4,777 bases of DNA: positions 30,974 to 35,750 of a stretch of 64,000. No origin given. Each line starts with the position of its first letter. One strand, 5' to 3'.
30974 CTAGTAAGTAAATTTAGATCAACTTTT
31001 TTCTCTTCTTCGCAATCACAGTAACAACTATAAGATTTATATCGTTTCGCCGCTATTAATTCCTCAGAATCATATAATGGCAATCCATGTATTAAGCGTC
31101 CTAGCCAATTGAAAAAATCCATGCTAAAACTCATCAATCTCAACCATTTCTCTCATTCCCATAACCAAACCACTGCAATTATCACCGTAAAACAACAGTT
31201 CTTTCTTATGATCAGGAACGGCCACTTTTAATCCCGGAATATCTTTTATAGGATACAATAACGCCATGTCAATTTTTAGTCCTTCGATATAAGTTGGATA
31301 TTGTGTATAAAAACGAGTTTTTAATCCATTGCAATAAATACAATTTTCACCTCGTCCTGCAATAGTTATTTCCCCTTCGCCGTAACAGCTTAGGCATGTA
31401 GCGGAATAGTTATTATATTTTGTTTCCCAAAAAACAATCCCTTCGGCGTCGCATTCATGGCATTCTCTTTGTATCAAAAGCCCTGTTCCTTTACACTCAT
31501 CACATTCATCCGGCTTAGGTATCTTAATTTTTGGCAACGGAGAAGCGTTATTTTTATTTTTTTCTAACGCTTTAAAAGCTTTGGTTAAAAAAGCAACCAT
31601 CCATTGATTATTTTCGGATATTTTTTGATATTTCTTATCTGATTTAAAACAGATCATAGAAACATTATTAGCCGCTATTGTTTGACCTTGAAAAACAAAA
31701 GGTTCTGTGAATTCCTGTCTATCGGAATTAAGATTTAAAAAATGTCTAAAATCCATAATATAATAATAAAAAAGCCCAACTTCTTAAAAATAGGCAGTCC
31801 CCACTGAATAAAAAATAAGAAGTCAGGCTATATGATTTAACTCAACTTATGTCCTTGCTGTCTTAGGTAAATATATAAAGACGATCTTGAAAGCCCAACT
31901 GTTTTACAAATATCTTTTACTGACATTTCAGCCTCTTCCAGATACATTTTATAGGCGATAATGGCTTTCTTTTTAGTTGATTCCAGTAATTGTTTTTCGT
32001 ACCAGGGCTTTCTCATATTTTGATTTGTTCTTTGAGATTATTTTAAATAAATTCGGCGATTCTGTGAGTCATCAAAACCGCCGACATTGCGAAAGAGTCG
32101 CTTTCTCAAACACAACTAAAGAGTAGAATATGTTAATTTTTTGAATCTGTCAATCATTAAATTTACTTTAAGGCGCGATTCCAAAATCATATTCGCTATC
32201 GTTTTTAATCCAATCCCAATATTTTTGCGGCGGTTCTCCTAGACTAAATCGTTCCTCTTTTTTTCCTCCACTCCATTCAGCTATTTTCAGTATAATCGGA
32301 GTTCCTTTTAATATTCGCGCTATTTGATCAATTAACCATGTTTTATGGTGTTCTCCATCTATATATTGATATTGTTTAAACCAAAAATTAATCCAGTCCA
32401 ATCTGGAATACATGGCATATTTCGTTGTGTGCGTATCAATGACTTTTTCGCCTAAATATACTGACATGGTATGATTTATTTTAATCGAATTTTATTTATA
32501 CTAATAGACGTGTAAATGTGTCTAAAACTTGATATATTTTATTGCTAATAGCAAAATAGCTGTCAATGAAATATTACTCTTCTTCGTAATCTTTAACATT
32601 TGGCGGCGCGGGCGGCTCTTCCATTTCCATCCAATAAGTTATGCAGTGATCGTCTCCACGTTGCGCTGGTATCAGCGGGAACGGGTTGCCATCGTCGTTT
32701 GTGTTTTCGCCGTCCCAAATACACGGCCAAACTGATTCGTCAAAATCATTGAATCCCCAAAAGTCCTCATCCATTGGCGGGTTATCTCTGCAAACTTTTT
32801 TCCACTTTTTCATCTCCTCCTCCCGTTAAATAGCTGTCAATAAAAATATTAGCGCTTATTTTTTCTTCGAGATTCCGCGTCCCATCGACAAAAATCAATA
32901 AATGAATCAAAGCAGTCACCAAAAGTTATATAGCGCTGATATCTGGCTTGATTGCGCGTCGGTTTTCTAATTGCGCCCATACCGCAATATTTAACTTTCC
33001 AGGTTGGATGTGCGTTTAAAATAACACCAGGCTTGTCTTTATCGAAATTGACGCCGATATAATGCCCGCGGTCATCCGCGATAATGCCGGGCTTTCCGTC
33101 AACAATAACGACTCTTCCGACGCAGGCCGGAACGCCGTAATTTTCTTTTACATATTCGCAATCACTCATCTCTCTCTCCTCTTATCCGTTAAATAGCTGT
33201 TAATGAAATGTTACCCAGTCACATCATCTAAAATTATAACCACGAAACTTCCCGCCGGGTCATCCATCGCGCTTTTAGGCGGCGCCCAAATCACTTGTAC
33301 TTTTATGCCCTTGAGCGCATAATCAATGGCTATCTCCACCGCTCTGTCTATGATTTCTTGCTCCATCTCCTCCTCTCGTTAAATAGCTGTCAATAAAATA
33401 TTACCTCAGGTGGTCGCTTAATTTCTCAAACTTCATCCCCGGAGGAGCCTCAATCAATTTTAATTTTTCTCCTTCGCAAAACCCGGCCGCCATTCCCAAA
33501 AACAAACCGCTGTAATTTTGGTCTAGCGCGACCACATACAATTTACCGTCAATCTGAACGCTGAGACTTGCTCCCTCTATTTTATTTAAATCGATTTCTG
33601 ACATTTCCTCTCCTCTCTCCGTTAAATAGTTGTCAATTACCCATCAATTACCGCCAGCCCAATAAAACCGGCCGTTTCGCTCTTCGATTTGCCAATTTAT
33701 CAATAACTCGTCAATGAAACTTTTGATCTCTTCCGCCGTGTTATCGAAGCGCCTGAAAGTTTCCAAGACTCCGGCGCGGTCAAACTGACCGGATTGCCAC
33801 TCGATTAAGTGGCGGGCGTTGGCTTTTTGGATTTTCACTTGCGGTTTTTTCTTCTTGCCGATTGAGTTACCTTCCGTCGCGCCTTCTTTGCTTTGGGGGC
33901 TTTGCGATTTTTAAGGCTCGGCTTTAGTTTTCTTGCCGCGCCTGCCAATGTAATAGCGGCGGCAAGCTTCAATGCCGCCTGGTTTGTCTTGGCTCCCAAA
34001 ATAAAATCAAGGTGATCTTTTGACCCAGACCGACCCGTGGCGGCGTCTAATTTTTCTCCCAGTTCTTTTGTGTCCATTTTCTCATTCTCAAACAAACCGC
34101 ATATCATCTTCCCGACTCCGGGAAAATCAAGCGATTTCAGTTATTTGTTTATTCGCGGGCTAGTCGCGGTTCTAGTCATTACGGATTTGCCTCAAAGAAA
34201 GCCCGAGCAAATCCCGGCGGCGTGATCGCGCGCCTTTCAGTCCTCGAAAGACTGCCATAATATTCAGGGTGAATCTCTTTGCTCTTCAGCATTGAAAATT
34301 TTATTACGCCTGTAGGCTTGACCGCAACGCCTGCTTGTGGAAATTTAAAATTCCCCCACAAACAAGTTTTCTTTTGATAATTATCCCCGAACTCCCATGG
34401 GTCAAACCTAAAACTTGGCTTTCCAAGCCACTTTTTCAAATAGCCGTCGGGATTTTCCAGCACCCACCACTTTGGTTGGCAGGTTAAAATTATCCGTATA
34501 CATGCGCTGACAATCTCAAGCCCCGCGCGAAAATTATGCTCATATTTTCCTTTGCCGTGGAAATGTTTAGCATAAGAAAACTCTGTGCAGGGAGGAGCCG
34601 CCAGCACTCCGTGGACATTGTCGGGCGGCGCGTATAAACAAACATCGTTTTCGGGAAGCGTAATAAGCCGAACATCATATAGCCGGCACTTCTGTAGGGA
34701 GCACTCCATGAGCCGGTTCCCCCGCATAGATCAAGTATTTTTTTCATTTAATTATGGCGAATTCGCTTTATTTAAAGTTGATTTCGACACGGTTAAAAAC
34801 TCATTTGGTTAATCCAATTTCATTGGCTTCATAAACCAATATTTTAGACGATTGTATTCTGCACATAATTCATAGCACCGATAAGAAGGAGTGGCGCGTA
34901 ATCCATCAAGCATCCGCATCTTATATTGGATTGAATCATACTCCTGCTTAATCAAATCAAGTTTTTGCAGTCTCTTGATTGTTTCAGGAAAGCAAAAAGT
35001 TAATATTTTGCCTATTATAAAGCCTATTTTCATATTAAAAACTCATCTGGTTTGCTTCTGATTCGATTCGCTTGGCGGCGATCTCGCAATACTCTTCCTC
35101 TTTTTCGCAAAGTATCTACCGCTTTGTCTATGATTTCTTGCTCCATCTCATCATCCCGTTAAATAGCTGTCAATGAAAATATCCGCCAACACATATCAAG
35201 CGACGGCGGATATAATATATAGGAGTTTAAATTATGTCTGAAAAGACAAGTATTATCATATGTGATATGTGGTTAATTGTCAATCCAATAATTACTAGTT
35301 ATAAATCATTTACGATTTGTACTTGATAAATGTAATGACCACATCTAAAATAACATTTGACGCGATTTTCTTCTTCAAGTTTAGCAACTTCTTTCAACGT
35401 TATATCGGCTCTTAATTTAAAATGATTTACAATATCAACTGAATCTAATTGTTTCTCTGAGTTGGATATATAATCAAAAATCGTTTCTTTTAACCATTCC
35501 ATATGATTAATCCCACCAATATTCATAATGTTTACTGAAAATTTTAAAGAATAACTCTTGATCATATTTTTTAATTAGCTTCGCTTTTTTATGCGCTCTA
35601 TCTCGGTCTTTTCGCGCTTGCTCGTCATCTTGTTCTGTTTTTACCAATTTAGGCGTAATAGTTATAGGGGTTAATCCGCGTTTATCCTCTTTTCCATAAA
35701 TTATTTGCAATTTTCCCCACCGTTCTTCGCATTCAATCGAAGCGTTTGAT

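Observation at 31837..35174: Array of small, G+C-richer gene cassettes each headed by a conserved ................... element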

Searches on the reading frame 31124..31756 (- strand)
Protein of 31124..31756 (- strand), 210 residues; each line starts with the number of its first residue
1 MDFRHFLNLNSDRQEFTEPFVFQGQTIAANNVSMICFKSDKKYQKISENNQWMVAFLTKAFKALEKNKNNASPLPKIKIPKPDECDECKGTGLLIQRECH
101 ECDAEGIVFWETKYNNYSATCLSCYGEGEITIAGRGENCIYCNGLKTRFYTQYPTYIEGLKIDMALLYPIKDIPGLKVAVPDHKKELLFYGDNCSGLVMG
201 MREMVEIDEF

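Call 21: find_related_loci(query=window:31124-31756:-, collection=viral_contigs, flank=10000)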
Query window:31124-31756:- (210 aa) in viral_contigs; peptide patterns used: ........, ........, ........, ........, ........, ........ (x = any residue, [..] = any of these).
3 stretches matched a pattern, but none encodes a relative of the query by tblastn (E <= 1e-3).

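Call 95: search_protein_families(library=padloc, proteins=[window:31124-31756:-], max_evalue=0.01)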
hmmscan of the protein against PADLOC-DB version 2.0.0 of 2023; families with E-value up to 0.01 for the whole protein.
window:31124-31756:- (210 aa): 1 family
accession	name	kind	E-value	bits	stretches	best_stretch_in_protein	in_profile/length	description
PDLC04253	PDC-M01B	-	0.00028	18.3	1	39-145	253-352/366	-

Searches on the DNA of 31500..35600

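Call 66: search_rna_families(source=window, start=31500, end=35600, threshold=evalue, max_evalue=1)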
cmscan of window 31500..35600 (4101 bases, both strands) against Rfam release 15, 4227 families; matches with E-value up to 1: 3.
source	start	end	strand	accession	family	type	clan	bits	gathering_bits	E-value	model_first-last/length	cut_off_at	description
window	31759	31885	-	RF00557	L10_leader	Cis-reg; leader;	-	34.8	44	0.0041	1-138/138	no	Ribosomal protein L10 leader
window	35246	35333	+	RF00739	MIR476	Gene; miRNA;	-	23.3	80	0.65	1-92/92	no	MIR476 microRNA precursor family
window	31639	31726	+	RF01937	mir-2780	Gene; miRNA;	-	21.4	95.5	0.2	1-88/88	no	mir-2780 microRNA precursor family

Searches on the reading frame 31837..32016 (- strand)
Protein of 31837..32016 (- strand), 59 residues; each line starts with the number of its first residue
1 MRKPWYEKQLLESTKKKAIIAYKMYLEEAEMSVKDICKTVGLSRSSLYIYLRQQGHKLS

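Call 9: search_protein_families(library=pfam, proteins=[window:31837-32016:-], max_evalue=0.1)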
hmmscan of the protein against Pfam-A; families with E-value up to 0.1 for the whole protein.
window:31837-32016:- (59 aa): 24 families
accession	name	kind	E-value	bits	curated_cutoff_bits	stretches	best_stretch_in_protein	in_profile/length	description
PF02796.21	HTH_7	-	4.8e-05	23.8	23.8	1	28-53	19-44/45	Helix-turn-helix domain of resolvase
PF01022.26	HTH_5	-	0.00066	19.9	22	1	24-52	9-37/47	Bacterial regulatory protein, arsR family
PF13384.12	HTH_23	-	0.00076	19.7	24.6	1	26-53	13-40/50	Homeodomain-like domain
PF13551.12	HTH_29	-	0.007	16.9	28.1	1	27-51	9-33/64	Winged helix-turn helix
PF13022.12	HTH_Tnp_1_2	-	0.0073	16.8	27.9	1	11-54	8-50/122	Helix-turn-helix of insertion element transposase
PF13443.12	HTH_26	-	0.0078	16.9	22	1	24-53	4-33/63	Cro/C1-type HTH DNA-binding domain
PF24852.1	DUF7726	-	0.012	16.2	26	1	25-56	17-48/73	Domain of unknown function (DUF7726)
PF19776.5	DUF6262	-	0.013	16.1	29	1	18-48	20-51/110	Family of unknown function (DUF6262)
PF21476.4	PF0610-like_N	-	0.017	15.8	33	1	26-48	10-32/50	PF0610-like, N-terminal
PF01978.25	TrmB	-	0.017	15.4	25.6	1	21-52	13-44/68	Sugar-specific transcriptional regulator TrmB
PF13412.12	HTH_24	-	0.022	14.8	21.9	1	26-52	13-39/48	Winged helix-turn-helix DNA-binding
PF24718.1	HTH_73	-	0.023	15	27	1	19-45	29-53/71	HTH-like domain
PF00440.29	TetR_N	-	0.024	14.9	24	1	30-50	16-36/47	Bacterial regulatory proteins, tetR family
PF07374.17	DUF1492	-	0.029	15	21.5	1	11-58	55-99/100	Protein of unknown function (DUF1492)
PF09339.16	HTH_IclR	-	0.029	14.6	22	1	29-52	17-40/52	IclR helix-turn-helix domain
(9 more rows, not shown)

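Call 31: search_protein_families(library=phrogs, proteins=[window:31837-32016:-], max_evalue=0.01)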
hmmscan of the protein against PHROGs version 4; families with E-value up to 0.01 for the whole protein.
window:31837-32016:- (59 aa): 4 families
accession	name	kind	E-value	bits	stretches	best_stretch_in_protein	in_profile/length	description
phrog_4151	-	DNA, RNA and nucleotide metabolism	0.0025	18.7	1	14-53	6-43/154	DNA binding protein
phrog_1303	-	DNA, RNA and nucleotide metabolism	0.003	18.3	1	12-55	25-64/184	DNA binding protein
phrog_157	-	integration and excision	0.0058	16.7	1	6-56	190-241/580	transposase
phrog_2538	-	head and packaging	0.0076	17.3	1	15-49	4-37/129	terminase small subunit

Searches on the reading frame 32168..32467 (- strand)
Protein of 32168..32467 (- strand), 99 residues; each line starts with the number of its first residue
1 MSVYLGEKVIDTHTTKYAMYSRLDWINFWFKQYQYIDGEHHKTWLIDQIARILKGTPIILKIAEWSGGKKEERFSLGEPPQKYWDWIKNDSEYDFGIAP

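Call 9: search_protein_families(library=pfam, proteins=[window:32168-32467:-], max_evalue=0.1)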
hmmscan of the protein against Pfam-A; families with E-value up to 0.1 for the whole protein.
window:32168-32467:- (99 aa): 1 family
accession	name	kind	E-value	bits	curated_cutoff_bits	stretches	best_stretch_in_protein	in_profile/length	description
PF25179.1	LMF1_C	-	0.034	14.6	34.2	1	20-64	54-94/139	Lipase maturation factor C-terminal domain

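Call 31: search_protein_families(library=phrogs, proteins=[window:32168-32467:-], max_evalue=0.01)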
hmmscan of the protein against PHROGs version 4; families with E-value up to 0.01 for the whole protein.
window:32168-32467:- (99 aa): 1 family
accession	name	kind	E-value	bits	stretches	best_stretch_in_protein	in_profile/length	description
phrog_23179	-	unknown function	1.2e-16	61.7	1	2-86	4-89/114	-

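Call 50: find_homologous_proteins(query=window:32168-32467:-)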
Query window:32168-32467:- (99 aa): 14 proteins with E <= 0.001 among 14 candidates.
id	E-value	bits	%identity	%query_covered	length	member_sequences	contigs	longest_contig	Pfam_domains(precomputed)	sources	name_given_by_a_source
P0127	9.5e-64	230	100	100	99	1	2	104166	-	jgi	-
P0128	2.0e-32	129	58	100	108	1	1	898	-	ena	-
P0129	4.2e-32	128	57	100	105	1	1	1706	-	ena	-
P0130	3.2e-29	119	53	100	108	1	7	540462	-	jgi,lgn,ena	-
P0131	4.6e-29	118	53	100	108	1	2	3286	-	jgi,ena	-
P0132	1.3e-28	117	51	100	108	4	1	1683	-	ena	-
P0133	1.4e-27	114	52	100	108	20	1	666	-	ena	-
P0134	3.0e-26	109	50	100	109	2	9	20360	-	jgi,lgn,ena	jgi:hypothetical protein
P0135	7.9e-26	108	49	97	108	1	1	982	-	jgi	jgi:hypothetical protein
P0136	1.4e-22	98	59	73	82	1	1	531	-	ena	-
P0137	8.4e-22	95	48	94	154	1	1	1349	-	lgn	-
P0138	5.2e-20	89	46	99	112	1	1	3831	-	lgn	-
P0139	1.6e-17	81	46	100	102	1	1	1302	-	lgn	-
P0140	1.2e-11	62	38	98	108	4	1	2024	-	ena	-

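Call 95: search_protein_families(library=padloc, proteins=[window:32168-32467:-], max_evalue=0.01)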
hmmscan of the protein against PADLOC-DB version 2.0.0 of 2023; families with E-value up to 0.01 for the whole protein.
window:32168-32467:- (99 aa): 0 families

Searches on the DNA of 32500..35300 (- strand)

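Call 12: search_dna_similar(query=window:32500-35300:-, collection=phages, mode=distant, max_rows=20)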
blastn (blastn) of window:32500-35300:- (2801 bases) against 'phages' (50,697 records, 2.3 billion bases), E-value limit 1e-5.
No match.
